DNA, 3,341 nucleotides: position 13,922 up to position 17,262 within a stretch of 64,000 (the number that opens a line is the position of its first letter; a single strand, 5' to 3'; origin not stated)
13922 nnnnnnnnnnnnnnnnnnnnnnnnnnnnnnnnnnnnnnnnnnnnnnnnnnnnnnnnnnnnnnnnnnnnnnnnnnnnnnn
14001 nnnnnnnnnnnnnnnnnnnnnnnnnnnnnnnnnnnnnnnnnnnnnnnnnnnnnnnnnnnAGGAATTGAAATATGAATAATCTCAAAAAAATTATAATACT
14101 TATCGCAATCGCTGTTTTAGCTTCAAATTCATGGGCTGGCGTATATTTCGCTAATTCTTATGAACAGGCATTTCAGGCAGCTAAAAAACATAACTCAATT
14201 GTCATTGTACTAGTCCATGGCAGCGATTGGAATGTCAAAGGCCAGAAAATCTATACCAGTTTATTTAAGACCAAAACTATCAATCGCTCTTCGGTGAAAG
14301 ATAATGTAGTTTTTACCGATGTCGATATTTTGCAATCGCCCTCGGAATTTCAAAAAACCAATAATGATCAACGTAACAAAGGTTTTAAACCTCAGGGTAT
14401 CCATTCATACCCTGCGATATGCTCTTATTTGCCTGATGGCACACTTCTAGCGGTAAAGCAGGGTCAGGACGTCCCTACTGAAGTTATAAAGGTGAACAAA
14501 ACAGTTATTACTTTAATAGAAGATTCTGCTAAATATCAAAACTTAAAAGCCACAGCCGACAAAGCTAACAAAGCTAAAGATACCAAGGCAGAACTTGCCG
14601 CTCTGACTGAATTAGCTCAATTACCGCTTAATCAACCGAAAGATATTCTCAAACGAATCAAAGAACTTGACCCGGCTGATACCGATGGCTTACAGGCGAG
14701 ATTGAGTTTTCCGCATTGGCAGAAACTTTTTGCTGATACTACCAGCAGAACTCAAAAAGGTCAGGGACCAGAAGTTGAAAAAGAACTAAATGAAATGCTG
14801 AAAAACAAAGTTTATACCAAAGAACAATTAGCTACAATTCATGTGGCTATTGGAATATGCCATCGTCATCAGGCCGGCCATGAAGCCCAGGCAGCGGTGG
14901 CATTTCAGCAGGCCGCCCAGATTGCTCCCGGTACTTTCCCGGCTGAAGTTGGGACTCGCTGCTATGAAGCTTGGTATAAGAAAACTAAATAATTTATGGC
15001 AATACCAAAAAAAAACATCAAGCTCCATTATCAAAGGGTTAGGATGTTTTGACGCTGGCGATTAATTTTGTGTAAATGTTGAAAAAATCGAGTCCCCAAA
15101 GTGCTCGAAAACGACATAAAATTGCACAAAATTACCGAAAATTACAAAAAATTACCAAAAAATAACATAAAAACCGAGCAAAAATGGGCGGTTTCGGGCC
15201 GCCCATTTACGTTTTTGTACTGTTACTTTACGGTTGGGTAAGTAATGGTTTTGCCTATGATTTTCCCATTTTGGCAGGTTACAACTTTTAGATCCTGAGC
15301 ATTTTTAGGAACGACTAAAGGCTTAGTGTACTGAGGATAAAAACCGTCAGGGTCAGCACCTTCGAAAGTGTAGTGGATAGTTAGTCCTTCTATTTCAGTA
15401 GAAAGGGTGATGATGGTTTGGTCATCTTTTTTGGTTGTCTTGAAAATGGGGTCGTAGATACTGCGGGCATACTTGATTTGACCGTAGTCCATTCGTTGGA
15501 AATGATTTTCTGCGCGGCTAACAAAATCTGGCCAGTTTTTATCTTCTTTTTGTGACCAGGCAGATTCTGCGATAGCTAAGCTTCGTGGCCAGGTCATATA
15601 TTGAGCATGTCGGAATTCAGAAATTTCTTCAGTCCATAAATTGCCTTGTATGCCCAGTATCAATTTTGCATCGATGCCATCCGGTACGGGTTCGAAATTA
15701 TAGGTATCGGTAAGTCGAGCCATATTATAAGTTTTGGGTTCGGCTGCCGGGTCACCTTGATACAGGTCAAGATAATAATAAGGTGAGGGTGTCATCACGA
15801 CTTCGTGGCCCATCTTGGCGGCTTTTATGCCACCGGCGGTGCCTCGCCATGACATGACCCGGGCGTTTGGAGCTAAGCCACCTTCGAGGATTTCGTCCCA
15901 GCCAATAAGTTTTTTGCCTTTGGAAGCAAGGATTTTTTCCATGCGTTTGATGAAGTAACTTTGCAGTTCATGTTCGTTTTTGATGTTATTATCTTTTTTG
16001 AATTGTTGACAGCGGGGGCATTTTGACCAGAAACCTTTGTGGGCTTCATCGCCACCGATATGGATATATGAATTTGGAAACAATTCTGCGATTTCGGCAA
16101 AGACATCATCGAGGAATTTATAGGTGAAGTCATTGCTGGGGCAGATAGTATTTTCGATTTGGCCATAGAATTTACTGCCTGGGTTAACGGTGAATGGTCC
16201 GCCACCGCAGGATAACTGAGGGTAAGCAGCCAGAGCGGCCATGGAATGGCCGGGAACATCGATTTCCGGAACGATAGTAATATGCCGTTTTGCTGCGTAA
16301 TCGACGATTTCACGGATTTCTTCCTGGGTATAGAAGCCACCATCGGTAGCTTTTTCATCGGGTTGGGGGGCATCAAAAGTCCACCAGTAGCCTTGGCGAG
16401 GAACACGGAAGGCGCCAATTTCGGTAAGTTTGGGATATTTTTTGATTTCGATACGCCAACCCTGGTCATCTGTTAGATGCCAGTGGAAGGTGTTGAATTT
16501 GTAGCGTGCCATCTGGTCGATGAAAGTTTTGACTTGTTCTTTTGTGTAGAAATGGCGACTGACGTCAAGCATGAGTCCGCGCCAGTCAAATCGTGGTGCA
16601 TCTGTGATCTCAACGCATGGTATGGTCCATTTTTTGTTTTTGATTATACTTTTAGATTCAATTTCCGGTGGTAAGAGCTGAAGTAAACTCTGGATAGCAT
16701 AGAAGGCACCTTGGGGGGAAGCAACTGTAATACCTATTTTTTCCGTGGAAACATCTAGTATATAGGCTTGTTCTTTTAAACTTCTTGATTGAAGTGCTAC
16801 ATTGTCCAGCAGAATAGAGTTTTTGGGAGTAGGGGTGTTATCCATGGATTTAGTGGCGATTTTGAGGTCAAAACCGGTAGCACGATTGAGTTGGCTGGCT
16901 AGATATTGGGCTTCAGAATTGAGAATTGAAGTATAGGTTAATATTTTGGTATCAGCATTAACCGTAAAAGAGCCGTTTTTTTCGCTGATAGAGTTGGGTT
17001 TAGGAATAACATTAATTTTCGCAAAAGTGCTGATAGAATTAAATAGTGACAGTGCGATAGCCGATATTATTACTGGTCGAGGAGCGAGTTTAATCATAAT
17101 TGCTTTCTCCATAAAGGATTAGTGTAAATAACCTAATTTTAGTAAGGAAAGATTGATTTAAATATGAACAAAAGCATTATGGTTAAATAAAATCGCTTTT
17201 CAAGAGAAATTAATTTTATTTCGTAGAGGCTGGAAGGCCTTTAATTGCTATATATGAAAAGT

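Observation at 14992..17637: Strand-compositional (GC-skew / codon-3rd-position) switch: possible replication origin or inversion breakpoint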

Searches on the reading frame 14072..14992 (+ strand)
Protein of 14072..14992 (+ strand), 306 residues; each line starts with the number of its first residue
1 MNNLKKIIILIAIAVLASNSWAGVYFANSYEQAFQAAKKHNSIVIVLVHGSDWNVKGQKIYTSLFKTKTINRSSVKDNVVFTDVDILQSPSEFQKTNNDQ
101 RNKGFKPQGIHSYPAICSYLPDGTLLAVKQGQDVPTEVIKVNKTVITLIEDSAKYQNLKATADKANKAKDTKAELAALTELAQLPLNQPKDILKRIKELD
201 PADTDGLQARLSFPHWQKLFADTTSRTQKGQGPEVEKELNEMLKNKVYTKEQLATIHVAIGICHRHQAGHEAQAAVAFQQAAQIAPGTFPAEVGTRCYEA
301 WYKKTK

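Call 5: search_protein_families(library=ncbifam, proteins=[window:14072-14992:+])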
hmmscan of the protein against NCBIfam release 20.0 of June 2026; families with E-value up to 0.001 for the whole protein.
window:14072-14992:+ (306 aa): 1 family
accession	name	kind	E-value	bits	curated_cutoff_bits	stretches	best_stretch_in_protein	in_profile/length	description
NF043050.1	DisulfRedDsbH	equivalog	1.4e-06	28.5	190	1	28-108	46-123/166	disulfide reductase DsbH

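Call 6: search_protein_families(library=pfam, proteins=[window:14072-14992:+])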
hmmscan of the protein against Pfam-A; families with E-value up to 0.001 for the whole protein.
window:14072-14992:+ (306 aa): 1 family
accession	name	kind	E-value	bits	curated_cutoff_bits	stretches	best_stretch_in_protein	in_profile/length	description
PF13899.12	Thioredoxin_7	-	0.00011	22.7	27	1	28-119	4-81/83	Thioredoxin-like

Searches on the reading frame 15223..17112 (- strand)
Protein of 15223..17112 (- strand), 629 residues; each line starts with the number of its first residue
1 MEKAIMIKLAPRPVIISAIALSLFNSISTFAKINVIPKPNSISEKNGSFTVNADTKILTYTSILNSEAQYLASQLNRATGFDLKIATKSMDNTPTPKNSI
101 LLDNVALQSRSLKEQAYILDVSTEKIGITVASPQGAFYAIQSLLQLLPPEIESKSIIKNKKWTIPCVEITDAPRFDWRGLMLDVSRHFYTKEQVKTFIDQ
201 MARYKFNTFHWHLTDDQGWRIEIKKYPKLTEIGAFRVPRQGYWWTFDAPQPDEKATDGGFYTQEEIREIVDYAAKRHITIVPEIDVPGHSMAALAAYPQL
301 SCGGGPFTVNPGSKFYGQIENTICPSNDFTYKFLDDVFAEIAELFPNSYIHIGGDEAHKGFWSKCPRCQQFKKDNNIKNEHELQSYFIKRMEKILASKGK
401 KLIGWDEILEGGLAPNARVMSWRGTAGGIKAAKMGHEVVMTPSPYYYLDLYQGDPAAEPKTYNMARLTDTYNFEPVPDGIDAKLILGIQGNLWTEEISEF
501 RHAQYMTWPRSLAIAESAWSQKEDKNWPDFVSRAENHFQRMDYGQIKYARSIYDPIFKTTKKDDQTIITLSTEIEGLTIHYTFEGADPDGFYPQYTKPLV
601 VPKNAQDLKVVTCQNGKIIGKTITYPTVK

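Call 5: search_protein_families(library=ncbifam, proteins=[window:15223-17112:-])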
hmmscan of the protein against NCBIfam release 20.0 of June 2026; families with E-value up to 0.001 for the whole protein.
window:15223-17112:- (629 aa): 1 family
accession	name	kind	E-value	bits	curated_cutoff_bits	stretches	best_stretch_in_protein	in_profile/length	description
NF041654.1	GlcNAcase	equivalog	3.8e-06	25.6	1000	1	21-211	7-179/732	beta-N-acetylglucosaminidase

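Call 6: search_protein_families(library=pfam, proteins=[window:15223-17112:-])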
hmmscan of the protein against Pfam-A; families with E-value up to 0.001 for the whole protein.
window:15223-17112:- (629 aa): 4 families
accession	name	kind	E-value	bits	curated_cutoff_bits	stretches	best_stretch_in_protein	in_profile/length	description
PF00728.28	Glyco_hydro_20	-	1.4e-120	403.3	22.3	1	175-521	1-347/348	Glycosyl hydrolase family 20, catalytic domain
PF02838.20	Glyco_hydro_20b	-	2.4e-24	86.9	26.1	1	33-172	2-124/124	Glycosyl hydrolase family 20, domain 2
PF13287.12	Fn3_assoc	-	1.1e-09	38.7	23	1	568-624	1-56/59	Fn3 associated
PF13290.12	CHB_HEX_C_1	-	1.9e-06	28.2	22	1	562-617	6-60/67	Chitobiase/beta-hexosaminidase C-terminal domain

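Call 9: find_encoding_contigs(protein=window:15223-17112:-, flank=10000, max_places=6)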
Protein window:15223-17112:- (629 aa): no gene with exactly this product is on record in the collection.

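Call 10: find_related_loci(query=window:15223-17112:-, collection=genome_contigs, flank=10000)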
Query window:15223-17112:- (629 aa) in genome_contigs; peptide patterns used: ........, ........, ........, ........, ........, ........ (x = any residue, [..] = any of these).
274 stretches matched a pattern; 225 encode a relative of the query (tblastn E <= 1e-3); the best 80 are kept; 80 distinct loci.
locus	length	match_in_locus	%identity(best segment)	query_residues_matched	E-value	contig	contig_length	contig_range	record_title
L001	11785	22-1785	54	33-623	0e+0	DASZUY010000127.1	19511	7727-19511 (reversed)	MAG TPA_asm: Parafilimonas sp. isolate SMAG_U6117 k141_544311, whole genome shotgun sequence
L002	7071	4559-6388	54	18-624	0e+0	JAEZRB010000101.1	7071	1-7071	MAG: Bacteroidetes bacterium isolate OH_PBB_119 k127_1783875, whole genome shotgun sequence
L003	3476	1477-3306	54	18-624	0e+0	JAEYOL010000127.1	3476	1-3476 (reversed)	MAG: Bacteroidetes bacterium isolate OH_CBB_151 k127_787795, whole genome shotgun sequence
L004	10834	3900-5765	51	19-629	0e+0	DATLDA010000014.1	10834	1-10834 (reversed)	MAG TPA_asm: Flavitalea sp. isolate SMAG_U14338 k141_4513712, whole genome shotgun sequence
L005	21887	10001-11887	53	3-623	0e+0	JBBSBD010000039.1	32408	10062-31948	MAG: Chitinophagales bacterium isolate La6_metabat2.083 La6_metabat2.083_K_2604977_L_32408_cov_48.2486, whole genome sho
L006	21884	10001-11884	51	5-626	0e+0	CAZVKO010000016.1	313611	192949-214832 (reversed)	MAG TPA_asm: uncultured Ginsengibacter sp. isolate binchicken_co84_440 genome assembly, contig: k141_2333654, whole geno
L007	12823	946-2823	52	1-626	0e+0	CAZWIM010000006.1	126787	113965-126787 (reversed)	MAG TPA_asm: uncultured Chitinophaga sp. isolate SRP257259_co1_406 genome assembly, contig: NODE_115_length_126787_cov_1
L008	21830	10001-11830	53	18-624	0e+0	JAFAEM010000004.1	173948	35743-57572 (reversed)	MAG: Bacteroidetes bacterium isolate OH_SBlB_129 k127_1650191, whole genome shotgun sequence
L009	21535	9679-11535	52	6-624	0e+0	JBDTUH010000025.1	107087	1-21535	MAG: Chitinophagaceae bacterium isolate cluster3_bin.4 NODE_294_length_107087_cov_15.038979, whole genome shotgun sequen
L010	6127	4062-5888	52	33-629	0e+0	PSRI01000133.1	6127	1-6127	MAG: Bacteroidetes bacterium isolate Amazon FNV 2010 21 8 contig_75_10349227_length_6127_multi_4_in_2_out_2, whole genom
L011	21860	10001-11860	52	17-626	0e+0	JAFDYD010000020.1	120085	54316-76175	MAG: Bacteroidetes bacterium isolate SZAS-41 BACT-AMP-7__20__length-120085, whole genome shotgun sequence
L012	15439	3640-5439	52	35-629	0e+0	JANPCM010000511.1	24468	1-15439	MAG: Ferruginibacter sp. isolate VAR_78_metabat_510 VAR_78_k141_4428035, whole genome shotgun sequence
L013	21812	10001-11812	54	21-623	0e+0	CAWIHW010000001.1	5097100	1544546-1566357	MAG: uncultured Chitinophagaceae bacterium isolate MFD05502.bin.1.175 genome assembly, contig: contig_32740, whole genom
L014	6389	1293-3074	53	35-624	0e+0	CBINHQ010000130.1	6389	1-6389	MAG TPA_asm: uncultured Chitinophagaceae bacterium isolate SRR16817064_concoct_75 genome assembly, contig: ERZ27394172.5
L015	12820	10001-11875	51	19-629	0e+0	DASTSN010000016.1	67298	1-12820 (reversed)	MAG TPA_asm: Chitinophagaceae bacterium isolate SMAG_U2281 k141_1356026, whole genome shotgun sequence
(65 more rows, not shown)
